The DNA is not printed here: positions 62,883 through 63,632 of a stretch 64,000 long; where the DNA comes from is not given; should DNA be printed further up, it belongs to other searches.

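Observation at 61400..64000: Genomic-island junction: two direct, progressively decayed copies of a tRNA-Ala(GGC) 3-prime end with shared island-side flanks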

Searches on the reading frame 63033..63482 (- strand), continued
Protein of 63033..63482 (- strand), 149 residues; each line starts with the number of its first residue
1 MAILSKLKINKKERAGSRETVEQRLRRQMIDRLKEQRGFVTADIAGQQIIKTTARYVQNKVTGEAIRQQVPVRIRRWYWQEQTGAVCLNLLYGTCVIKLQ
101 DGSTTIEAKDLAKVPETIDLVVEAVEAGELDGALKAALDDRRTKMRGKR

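Call 32: find_encoding_contigs(protein=P0054, flank=10000, max_places=4)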
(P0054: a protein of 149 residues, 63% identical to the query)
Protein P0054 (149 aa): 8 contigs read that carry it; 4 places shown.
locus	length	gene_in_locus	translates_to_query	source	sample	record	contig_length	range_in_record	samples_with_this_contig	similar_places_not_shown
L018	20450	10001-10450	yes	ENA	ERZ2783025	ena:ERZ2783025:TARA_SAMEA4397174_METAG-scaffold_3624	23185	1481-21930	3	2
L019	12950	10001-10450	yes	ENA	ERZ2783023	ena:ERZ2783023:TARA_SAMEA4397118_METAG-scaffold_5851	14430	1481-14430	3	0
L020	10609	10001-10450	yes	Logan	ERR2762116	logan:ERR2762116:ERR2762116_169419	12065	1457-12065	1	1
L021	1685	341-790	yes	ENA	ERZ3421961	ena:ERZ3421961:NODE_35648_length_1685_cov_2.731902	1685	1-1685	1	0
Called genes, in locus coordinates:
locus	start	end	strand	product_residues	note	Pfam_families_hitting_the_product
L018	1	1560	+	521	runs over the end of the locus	PF02384:N6_Mtase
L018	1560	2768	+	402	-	PF01420:Methylase_S (faint)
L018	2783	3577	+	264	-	PF20613:HipA_2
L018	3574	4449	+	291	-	PF11236:DUF3037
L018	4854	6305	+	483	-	PF20172:DUF6538 (faint), PF00589:Phage_integrase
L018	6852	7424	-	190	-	PF00589:Phage_integrase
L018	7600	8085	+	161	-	-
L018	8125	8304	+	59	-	-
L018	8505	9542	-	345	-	-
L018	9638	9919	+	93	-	PF20331:DUF6626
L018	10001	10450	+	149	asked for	PF20346:DUF6641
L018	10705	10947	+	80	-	PF01541:GIY-YIG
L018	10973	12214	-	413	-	PF12006:DUF3500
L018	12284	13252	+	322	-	PF00296:Bac_luciferase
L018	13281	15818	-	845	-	PF00989:PAS (faint), PF13188:PAS_8 (faint), PF08448:PAS_4, PF13426:PAS_9, PF00512:HisKA, PF02518:HATPase_c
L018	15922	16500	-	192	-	PF05013:FGase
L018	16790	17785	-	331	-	PF00005:ABC_tran, PF08352:oligo_HPY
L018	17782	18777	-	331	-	PF00005:ABC_tran, PF13304:AAA_21 (faint), PF08352:oligo_HPY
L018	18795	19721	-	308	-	PF12911:OppC_N, PF00528:BPD_transp_1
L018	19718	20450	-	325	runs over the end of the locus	PF19300:BPD_transp_1_N, PF00528:BPD_transp_1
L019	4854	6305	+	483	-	PF20172:DUF6538 (faint), PF00589:Phage_integrase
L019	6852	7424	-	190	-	PF00589:Phage_integrase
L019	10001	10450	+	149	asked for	PF20346:DUF6641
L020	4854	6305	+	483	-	PF20172:DUF6538 (faint), PF00589:Phage_integrase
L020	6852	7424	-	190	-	PF00589:Phage_integrase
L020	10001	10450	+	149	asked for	PF20346:DUF6641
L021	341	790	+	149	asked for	PF20346:DUF6641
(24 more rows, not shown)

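Call 33: find_encoding_contigs(protein=P0056, flank=10000, max_places=3)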
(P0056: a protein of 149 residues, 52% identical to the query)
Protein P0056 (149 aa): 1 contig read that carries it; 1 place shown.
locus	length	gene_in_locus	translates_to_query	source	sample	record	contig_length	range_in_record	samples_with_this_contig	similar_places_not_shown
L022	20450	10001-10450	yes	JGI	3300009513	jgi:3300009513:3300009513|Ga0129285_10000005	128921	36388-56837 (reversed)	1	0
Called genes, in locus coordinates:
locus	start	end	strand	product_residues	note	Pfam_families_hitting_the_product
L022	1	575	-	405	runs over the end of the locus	PF00291:PALP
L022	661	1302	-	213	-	PF00697:PRAI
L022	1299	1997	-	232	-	PF00215:OMPdecase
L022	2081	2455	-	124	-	PF06305:LapA_dom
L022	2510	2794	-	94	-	PF00216:Bac_DNA_binding, PF18291:HU-HIG (weak)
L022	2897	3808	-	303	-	PF25145:NfeD1b_N (weak), PF01343:Peptidase_S49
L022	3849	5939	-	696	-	-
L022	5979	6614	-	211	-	PF02224:Cytidylate_kin, PF13189:Cytidylate_kin2 (weak)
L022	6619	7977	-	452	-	PF00275:EPSP_synthase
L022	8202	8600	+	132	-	-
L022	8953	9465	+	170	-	-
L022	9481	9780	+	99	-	PF00589:Phage_integrase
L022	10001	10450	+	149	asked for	PF20346:DUF6641 (weak)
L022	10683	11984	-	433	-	-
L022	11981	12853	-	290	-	PF00977:His_biosynth, PF05690:ThiG (faint), PF01207:Dus (faint), PF03060:NMO (faint)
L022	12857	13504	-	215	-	PF00117:GATase, PF07685:GATase_3 (weak), PF01174:SNO (faint)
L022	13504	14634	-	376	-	-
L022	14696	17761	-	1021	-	PF20157:Maf_flag10_N, PF01973:MptE-like, PF03692:CxxCxxCC (weak)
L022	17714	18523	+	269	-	-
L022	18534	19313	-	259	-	PF05148:Methyltransf_8 (weak), PF08241:Methyltransf_11, PF13649:Methyltransf_25 (faint), PF13847:Methyltransf_31 (weak)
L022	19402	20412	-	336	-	PF02558:ApbA, PF03721:UDPG_MGDP_dh_N (faint), PF08546:ApbA_C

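Call 39: find_related_loci(query=A1, collection=genome_contigs, flank=10000)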
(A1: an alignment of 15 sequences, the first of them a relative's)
Query A1 (483 aa) in genome_contigs; peptide patterns used: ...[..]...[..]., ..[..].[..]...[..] (x = any residue, [..] = any of these).
599 stretches matched a pattern (row limit reached: there are more); 551 encode a relative of the query (tblastn E <= 1e-3); the best 80 are kept; 79 distinct loci.
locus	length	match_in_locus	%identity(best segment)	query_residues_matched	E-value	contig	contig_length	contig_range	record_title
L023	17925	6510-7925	54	1-473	1e-160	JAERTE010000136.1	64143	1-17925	MAG: Rhodospirillaceae bacterium isolate BH24 c_000000010247, whole genome shotgun sequence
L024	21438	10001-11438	48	1-483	8e-103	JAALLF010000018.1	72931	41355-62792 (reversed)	MAG: Alphaproteobacteria bacterium isolate MH2_Bin57 NODE_115_length_72931_cov_16.714296, whole genome shotgun sequence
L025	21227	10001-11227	33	6-400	6e-42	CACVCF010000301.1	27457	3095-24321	Terasakiella sp. PR1 genome assembly, contig: MCP1_Contig_37, whole genome shotgun sequence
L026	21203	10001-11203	32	6-392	7e-42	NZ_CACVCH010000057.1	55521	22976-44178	Magnetospirillum sp. SS-4, whole genome shotgun sequence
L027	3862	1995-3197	33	6-392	5e-41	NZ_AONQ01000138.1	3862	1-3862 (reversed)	Paramagnetospirillum caucaseum strain SO-1 contig00138, whole genome shotgun sequence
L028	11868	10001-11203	32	6-392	7e-41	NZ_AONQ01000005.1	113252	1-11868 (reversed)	Paramagnetospirillum caucaseum strain SO-1 contig00005, whole genome shotgun sequence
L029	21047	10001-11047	30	23-381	1e-37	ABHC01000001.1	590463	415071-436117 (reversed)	Alpha proteobacterium BAL199 1103548001534, whole genome shotgun sequence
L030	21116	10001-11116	29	11-384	4e-32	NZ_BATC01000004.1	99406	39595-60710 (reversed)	Brevundimonas abyssalis TAR-001, whole genome shotgun sequence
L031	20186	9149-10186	30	26-396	2e-31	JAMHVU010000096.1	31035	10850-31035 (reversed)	MAG: Sphingobium sp. isolate UR_AS_maxbin.014 k201_1380132, whole genome shotgun sequence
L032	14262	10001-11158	27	6-404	1e-31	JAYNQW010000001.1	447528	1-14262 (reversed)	MAG: Rhodospirillaceae bacterium isolate 139539_COM_concoct_bins.tsv.212 NODE_6_length_447528_cov_8.306110, whole genome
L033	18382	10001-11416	27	12-435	2e-30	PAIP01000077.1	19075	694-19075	MAG: Parvularcula sp. isolate NAT21 MHASMcontig_981887, whole genome shotgun sequence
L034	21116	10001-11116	29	11-384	2e-30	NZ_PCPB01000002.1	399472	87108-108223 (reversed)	Brevundimonas sp. MYb52 MYb52_2, whole genome shotgun sequence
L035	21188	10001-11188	27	7-402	4e-30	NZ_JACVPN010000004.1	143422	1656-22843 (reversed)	Polynucleobacter sp. MWH-Berg-3C6 NODE_6-NODE_17copy2_cov_ca130, whole genome shotgun sequence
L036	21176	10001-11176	27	5-401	1e-29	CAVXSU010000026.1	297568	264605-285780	MAG: uncultured Alphaproteobacteria bacterium isolate MFD01872.bin.1.361 genome assembly, contig: contig_87985, whole ge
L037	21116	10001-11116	28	11-384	9e-30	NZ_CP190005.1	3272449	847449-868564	Brevundimonas diminuta strain SCAU 5 chromosome, complete genome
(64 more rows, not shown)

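Call 44: find_homologous_proteins(query=L001:8398-9381:-, max_evalue=0.001)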
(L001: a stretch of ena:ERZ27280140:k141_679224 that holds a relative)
Query L001:8398-9381:- (327 aa): 16 proteins with E <= 0.001 among 2160 candidates.
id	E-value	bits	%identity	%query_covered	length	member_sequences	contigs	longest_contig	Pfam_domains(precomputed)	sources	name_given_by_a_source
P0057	5.6e-215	731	100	100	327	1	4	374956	-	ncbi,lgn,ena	-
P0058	7.0e-147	507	70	97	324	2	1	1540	-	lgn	-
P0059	6.1e-130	451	62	97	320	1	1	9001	-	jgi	jgi:hypothetical protein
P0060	5.4e-124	432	59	98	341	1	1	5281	-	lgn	-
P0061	1.1e-123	431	60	96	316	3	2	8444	-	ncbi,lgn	-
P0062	3.0e-122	426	60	97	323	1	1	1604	-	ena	-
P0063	5.4e-121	422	59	97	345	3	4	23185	-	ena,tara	tara:strand:- start:5514 stop:6551 length:1038 start_codon:yes stop_codon:yes gene_type:complete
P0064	1.1e-120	421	59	97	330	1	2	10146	-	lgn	-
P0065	1.5e-118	414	60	94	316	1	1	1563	-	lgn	-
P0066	9.5e-114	398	57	97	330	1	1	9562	-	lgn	-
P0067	1.3e-111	391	56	98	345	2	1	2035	-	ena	-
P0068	7.4e-107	375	56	97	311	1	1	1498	-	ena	-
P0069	2.6e-104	367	52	97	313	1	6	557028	-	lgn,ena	-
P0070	5.6e-90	320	50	94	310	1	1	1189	-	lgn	-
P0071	1.4e-85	306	65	67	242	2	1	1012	-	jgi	-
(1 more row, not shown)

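Call 52: find_related_loci(query=A2, collection=viral_contigs, flank=10000)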
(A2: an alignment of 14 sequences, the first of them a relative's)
Query A2 (327 aa) in viral_contigs; peptide patterns used: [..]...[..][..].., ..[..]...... (x = any residue, [..] = any of these).
32 stretches matched a pattern, but none encodes a relative of the query by tblastn (E <= 1e-3).

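Call 53: predict_structure(alignment_id=A2)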
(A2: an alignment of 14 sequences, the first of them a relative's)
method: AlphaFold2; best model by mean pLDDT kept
length: 327 residues; sequences in the alignment: 14
mean_pLDDT: 74.9   pTM: 0.74
mean pLDDT of the five models: 74.9, 71.4, 70.8, 67.5, 57.8
residues with pLDDT >= 90: 59; 70-90: 159; 50-70: 77; < 50: 32
segments of 3 or more residues with pLDDT < 50: 29-41, 270-281, 324-327
pLDDT, mean of each block of 10 residues (from residue 1): 65 61 52 43 71 90 87 80 82 86 88 88 78 92 93 92 86 63 55 76 90 78 90 75 83 79 57 41 55 65 88 84 51
secondary structure, 60 per line:
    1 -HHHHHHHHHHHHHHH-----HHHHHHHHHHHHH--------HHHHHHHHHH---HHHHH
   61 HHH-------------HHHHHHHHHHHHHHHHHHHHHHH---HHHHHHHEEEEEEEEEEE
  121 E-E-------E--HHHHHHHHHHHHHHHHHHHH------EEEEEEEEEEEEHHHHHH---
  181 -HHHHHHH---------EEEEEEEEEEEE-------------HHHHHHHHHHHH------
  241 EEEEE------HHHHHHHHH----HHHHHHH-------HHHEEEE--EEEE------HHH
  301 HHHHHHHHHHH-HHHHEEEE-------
elements in order: H2-16 H22-34 H43-52 H56-63 H77-99 H103-109 E110-121 H134-153 E160-171 H172-177 H182-188 E198-209 H223-234 E241-245 H252-260 H265-271 E282-285 E288-291 H298-311 H313-316 E317-320

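Call 69: search_protein_families(library=padloc, proteins=[L001:5200-5619:+, L001:5620-5874:+, L001:5923-6333:+, L001:6689-7261:-, L001:7450-7845:+, L001:8398-9381:-, L001:9472-9741:+, L001:10001-10450:+], max_evalue=0.01)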
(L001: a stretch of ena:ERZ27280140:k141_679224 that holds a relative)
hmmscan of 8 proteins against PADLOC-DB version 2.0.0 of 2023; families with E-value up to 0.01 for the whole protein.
L001:5200-5619:+ (139 aa): 0 families

L001:5620-5874:+ (84 aa): 0 families

L001:5923-6333:+ (136 aa): 0 families

L001:6689-7261:- (190 aa): 0 families

L001:7450-7845:+ (131 aa): 1 family
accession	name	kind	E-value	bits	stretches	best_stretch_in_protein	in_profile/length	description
PDLC00823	Cyclase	-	0.0071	14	1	11-87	179-254/285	oligonucleotide-cyclase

L001:8398-9381:- (327 aa): 0 families

L001:9472-9741:+ (89 aa): 0 families

L001:10001-10450:+ (149 aa): 0 families

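Call 71: find_related_loci(query=A1, collection=viral_contigs, flank=10000)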
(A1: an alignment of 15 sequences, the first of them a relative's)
Query A1 (483 aa) in viral_contigs; peptide patterns used: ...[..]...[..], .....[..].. (x = any residue, [..] = any of these).
196 stretches matched a pattern; 54 encode a relative of the query (tblastn E <= 1e-3); 54 distinct loci.
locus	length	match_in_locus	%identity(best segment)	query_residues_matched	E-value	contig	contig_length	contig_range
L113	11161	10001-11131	26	12-384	5e-27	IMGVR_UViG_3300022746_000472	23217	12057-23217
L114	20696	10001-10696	24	137-383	8e-10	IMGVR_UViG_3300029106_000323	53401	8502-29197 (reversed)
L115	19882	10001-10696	24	137-383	2e-9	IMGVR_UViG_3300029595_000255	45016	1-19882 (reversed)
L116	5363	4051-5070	22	19-384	2e-9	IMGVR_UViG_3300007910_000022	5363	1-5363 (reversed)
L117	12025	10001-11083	24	20-407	2e-8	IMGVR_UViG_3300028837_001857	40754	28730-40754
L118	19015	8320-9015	26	137-383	2e-7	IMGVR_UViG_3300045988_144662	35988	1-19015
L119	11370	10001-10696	26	137-383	2e-7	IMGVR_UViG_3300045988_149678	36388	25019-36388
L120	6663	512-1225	24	158-426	2e-7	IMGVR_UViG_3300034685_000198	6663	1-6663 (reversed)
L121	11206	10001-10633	25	144-380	3e-7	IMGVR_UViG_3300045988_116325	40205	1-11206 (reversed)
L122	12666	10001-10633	25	144-380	3e-7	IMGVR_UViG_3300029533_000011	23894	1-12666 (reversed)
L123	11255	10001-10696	24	137-383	2e-7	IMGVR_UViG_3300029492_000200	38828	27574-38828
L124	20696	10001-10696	25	137-383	3e-7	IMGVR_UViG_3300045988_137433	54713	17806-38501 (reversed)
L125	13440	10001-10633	25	144-380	4e-7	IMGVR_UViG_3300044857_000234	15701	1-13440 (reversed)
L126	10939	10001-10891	22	79-384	5e-7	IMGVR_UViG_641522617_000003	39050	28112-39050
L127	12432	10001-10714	26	128-383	8e-7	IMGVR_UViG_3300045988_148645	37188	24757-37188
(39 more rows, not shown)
